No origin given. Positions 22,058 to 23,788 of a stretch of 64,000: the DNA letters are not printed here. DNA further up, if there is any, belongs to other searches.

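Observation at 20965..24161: Operon NDT/DNPH1-fold protein -> group II PLP decarboxylase -> class V aminotransferase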

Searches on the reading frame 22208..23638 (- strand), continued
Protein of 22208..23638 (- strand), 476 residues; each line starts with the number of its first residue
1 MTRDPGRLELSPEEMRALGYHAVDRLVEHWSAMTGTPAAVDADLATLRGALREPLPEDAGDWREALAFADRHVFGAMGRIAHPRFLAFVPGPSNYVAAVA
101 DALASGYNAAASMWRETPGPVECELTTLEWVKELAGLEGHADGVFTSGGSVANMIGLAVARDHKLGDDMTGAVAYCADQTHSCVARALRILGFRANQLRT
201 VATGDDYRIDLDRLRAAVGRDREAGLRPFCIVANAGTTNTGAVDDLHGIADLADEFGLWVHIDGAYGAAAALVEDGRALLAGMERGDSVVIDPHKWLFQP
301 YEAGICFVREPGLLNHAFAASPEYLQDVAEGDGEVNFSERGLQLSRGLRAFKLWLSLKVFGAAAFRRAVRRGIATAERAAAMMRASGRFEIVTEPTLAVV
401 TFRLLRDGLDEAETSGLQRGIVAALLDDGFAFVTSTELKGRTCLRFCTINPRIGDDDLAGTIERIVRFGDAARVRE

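Call 24: find_encoding_contigs(protein=P0145, flank=8000, max_places=2)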
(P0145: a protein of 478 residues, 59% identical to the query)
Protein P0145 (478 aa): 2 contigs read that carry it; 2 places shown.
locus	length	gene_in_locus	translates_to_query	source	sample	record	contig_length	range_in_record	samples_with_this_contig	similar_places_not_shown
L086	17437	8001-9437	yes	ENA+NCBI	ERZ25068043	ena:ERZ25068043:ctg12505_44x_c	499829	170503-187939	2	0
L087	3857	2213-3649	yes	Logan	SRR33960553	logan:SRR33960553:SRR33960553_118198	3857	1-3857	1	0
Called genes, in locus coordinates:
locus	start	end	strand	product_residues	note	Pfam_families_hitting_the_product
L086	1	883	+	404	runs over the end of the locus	PF12832:MFS_1_like, PF05977:MFS_3 (faint), PF07690:MFS_1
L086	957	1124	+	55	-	PF00471:Ribosomal_L33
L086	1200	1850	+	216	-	-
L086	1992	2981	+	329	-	PF00389:2-Hacid_dh, PF02826:2-Hacid_dh_C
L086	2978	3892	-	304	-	PF01156:IU_nuc_hydro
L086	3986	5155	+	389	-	PF00465:Fe-ADH, PF13685:Fe-ADH_2, PF25137:ADH_Fe_C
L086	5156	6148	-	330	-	PF02746:MR_MLE_N, PF13378:MR_MLE_C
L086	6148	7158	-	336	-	PF17396:DUF1611_N, PF07755:DUF1611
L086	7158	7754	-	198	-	PF02627:CMD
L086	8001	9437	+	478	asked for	PF00282:Pyridoxal_deC, PF01212:Beta_elim_lyase (weak)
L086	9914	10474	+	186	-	PF02566:OsmC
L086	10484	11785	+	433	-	PF00070:Pyr_redox (faint), PF01266:DAO (faint), PF01494:FAD_binding_3 (faint), PF03486:HI0933_like (faint), PF07992:Pyr_redox_2, PF13450:NAD_binding_8 (faint), PF13738:Pyr_redox_3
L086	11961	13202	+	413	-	PF00266:Aminotran_5, PF00155:Aminotran_1_2 (weak), PF01053:Cys_Met_Meta_PP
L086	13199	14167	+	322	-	PF00291:PALP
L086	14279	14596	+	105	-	PF21804:Transposase_29 (weak)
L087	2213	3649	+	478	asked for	PF00282:Pyridoxal_deC, PF01212:Beta_elim_lyase (weak)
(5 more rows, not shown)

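Call 28: search_solved_structures(query=window:22208-23638:-, max_evalue=1e-20)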
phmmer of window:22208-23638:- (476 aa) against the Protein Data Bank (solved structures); distinct sequences matched with E-value up to 1e-20: 29.
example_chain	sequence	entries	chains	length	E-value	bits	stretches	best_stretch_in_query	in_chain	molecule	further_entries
4obu_E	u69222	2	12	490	9.6e-84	285.1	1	55-469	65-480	Pyridoxal-dependent decarboxylase domain protein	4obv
7xin_A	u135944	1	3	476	5.5e-60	206.8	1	11-446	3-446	DOPA decarboxylase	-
6khn_A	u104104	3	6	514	1.5e-59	205.4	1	10-448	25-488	Tryptophan decarboxylase 1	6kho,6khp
6eei_A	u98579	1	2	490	2.8e-58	201.1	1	10-451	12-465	Tyrosine decarboxylase 1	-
5o5c_A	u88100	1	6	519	7.1e-57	196.5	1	81-470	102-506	Putative decarboxylase involved in desferrioxamine biosynthesis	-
6eew_A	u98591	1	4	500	4.6e-55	190.5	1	10-447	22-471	Aromatic-L-amino-acid decarboxylase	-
6liu_A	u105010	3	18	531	5.5e-54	187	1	10-417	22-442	Tyrosine/DOPA decarboxylase 2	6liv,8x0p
6eeq_A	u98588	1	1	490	8.6e-54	186.3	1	22-462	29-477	4-hydroxyphenylacetaldehyde synthase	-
8x0o_A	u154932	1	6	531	9.6e-53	182.9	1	10-417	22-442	Tyrosine/DOPA decarboxylase 2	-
4rit_B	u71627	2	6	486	7.6e-52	179.9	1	55-473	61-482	Pyridoxal-dependent decarboxylase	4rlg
4riz_A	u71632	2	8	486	4e-51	177.5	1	55-473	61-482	Pyridoxal-dependent decarboxylase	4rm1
4rj0_B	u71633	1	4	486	5e-51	177.2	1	55-473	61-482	Pyridoxal-dependent decarboxylase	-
6eem_A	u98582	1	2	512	1.9e-50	175.3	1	10-405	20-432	Tyrosine/dopa decarboxylase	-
9dui_A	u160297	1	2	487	2.6e-47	165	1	13-414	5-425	Aromatic-L-amino-acid decarboxylase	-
1js3_A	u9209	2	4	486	3e-47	164.8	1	13-414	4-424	DOPA decarboxylase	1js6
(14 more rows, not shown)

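Call 38: find_encoding_contigs(protein=P0127, flank=8000, max_places=2)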
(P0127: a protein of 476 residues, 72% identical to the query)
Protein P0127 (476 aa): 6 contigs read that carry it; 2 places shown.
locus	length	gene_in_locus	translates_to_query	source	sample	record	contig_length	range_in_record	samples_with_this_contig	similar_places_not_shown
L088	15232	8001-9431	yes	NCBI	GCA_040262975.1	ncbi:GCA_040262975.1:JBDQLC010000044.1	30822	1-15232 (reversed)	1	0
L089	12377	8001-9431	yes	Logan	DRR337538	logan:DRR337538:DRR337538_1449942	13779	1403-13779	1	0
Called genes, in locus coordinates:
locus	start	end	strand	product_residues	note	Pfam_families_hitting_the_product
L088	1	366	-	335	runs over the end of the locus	PF17396:DUF1611_N, PF07755:DUF1611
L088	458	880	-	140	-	PF00582:Usp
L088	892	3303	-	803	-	PF06808:DctM, PF11874:DUF3394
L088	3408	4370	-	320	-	PF16868:NMT1_3, PF09084:NMT1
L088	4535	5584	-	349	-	PF16868:NMT1_3, PF09084:NMT1, PF12974:Phosphonate-bd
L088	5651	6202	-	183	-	PF02627:CMD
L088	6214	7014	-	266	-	PF00106:adh_short, PF13561:adh_short_C2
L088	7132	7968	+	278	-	PF23169:HalD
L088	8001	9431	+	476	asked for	PF00282:Pyridoxal_deC, PF00155:Aminotran_1_2 (weak), PF01212:Beta_elim_lyase (weak)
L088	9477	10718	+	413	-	PF00266:Aminotran_5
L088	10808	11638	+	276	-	PF02463:SMC_N (faint), PF00005:ABC_tran, PF13304:AAA_21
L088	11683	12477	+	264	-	PF00497:SBP_bac_3, PF10613:Lig_chan-Glu_bd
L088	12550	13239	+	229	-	PF00528:BPD_transp_1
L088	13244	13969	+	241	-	PF00528:BPD_transp_1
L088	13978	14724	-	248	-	PF00106:adh_short, PF01370:Epimerase (weak), PF08659:KR, PF13561:adh_short_C2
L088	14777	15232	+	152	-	?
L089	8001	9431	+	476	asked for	PF00282:Pyridoxal_deC, PF00155:Aminotran_1_2 (weak), PF01212:Beta_elim_lyase (weak)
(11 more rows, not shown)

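Call 39: find_encoding_contigs(protein=P0133, flank=8000, max_places=2)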
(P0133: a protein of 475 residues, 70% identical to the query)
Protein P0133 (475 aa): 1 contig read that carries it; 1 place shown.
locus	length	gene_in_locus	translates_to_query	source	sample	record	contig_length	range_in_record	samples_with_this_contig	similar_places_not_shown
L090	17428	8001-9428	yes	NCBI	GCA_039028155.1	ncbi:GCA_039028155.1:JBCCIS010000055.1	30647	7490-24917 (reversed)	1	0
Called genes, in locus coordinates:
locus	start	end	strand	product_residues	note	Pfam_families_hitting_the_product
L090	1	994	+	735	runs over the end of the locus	PF18072:FGAR-AT_linker, PF00586:AIRS, PF02769:AIRS_C, PF00586:AIRS, PF02769:AIRS_C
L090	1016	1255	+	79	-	PF01722:BolA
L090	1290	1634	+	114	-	PF00462:Glutaredoxin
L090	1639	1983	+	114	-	PF08883:DOPA_dioxygen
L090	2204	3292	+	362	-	PF00211:Guanylate_cyc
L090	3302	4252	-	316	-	PF02668:TauD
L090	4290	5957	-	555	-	PF00890:FAD_binding_2, PF01266:DAO, PF01946:Thi4 (weak), PF03486:HI0933_like, PF07992:Pyr_redox_2 (faint), PF12831:FAD_oxidored, PF13450:NAD_binding_8 (weak)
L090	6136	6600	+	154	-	PF00903:Glyoxalase, PF13669:Glyoxalase_4 (weak), PF18029:Glyoxalase_6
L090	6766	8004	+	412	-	PF00266:Aminotran_5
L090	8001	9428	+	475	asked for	PF00282:Pyridoxal_deC, PF00155:Aminotran_1_2, PF01212:Beta_elim_lyase (weak)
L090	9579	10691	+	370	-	PF01547:SBP_bac_1, PF13416:SBP_bac_8, PF13343:SBP_bac_6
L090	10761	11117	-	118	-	PF14114:DUF4286 (weak)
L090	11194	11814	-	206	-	PF00163:Ribosomal_S4, PF01479:S4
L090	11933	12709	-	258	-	PF01738:DLH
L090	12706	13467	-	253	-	PF00588:SpoU_methylase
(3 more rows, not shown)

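Call 40: find_encoding_contigs(protein=P0143, flank=8000, max_places=2)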
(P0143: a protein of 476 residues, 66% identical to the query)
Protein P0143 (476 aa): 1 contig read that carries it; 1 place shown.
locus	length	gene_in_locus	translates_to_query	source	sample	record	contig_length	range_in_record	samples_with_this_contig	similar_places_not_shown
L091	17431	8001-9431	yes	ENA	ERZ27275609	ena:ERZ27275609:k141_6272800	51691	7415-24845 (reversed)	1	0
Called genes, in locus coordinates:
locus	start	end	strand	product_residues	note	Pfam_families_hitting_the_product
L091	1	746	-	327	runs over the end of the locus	PF02746:MR_MLE_N, PF13378:MR_MLE_C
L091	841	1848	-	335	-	PF17396:DUF1611_N, PF07755:DUF1611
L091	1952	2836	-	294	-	PF00561:Abhydrolase_1, PF12146:Hydrolase_4, PF12697:Abhydrolase_6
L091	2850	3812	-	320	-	PF16868:NMT1_3, PF09084:NMT1 (weak), PF12974:Phosphonate-bd (weak)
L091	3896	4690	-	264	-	PF00561:Abhydrolase_1, PF12146:Hydrolase_4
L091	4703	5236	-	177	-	PF02627:CMD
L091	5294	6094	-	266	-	PF00106:adh_short, PF13561:adh_short_C2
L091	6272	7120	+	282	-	PF23169:HalD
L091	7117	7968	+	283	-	PF23169:HalD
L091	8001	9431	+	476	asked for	PF00282:Pyridoxal_deC, PF00155:Aminotran_1_2, PF01212:Beta_elim_lyase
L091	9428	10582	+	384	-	PF00144:Beta-lactamase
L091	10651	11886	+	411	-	PF00266:Aminotran_5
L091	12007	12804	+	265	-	PF02463:SMC_N (faint), PF00005:ABC_tran, PF13304:AAA_21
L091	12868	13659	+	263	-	PF00497:SBP_bac_3, PF10613:Lig_chan-Glu_bd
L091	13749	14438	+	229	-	PF00528:BPD_transp_1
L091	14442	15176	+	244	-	PF00528:BPD_transp_1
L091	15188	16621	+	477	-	PF00884:Sulfatase, PF01663:Phosphodiest (faint), PF16347:SGSH_C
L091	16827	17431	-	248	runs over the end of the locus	PF23441:SDR (weak), PF00106:adh_short, PF01370:Epimerase (weak), PF08659:KR, PF13561:adh_short_C2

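Call 42: search_protein_families(library=pfam, proteins=[L088:7132-7968:+, L091:6272-7120:+], max_evalue=0.001)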
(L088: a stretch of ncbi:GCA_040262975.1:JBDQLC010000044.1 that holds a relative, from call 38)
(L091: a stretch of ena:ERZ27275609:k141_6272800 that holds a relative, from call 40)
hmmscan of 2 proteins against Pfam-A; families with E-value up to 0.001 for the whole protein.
L088:7132-7968:+ (278 aa): 3 families
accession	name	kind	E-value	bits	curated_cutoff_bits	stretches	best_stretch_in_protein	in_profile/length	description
PF23169.1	HalD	-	1e-10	41.9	26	1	27-251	6-216/228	Halogenase D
PF22814.2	WelO5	-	0.00016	21.8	27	1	160-239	171-260/277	Carrier-protein-independent halogenase WelO5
PF13640.12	2OG-FeII_Oxy_3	-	0.00032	22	27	1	148-239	7-93/98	2OG-Fe(II) oxygenase superfamily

L091:6272-7120:+ (282 aa): 2 families
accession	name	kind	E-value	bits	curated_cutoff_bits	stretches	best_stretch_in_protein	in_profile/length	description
PF23169.1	HalD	-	7.1e-13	48.9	26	1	30-253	6-214/228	Halogenase D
PF13640.12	2OG-FeII_Oxy_3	-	0.00021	22.6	27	1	153-244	8-94/98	2OG-Fe(II) oxygenase superfamily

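Call 43: search_solved_structures(query=L088:7132-7968:+, max_evalue=0.001)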
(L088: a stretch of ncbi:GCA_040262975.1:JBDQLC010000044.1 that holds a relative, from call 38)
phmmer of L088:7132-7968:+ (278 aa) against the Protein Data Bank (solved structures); distinct sequences matched with E-value up to 0.001: 0.

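Call 50: find_encoding_contigs(protein=P0124, flank=8000, max_places=2)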
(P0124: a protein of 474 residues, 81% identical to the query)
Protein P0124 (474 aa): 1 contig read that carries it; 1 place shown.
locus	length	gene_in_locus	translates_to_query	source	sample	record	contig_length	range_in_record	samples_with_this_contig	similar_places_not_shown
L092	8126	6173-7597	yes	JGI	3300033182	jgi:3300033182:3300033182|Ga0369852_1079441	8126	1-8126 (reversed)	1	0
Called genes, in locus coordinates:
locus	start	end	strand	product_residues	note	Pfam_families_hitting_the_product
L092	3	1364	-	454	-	?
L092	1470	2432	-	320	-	PF16868:NMT1_3, PF09084:NMT1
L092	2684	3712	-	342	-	PF16868:NMT1_3, PF09084:NMT1 (weak)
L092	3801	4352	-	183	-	PF02627:CMD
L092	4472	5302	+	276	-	PF23169:HalD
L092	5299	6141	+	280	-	PF23169:HalD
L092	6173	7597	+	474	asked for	PF00282:Pyridoxal_deC, PF01212:Beta_elim_lyase (weak)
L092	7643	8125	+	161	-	?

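Call 51: find_encoding_contigs(protein=P0123, flank=8000, max_places=2)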
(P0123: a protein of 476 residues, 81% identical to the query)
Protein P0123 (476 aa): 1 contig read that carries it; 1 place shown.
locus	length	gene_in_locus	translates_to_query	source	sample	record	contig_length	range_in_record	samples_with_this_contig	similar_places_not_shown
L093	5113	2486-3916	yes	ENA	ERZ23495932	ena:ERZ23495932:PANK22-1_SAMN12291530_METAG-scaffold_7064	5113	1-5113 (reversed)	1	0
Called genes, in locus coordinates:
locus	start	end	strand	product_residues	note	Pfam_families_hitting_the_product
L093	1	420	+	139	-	?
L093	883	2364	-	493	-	PF03976:PPK2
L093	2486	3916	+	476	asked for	PF00282:Pyridoxal_deC, PF01212:Beta_elim_lyase (weak)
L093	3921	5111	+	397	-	?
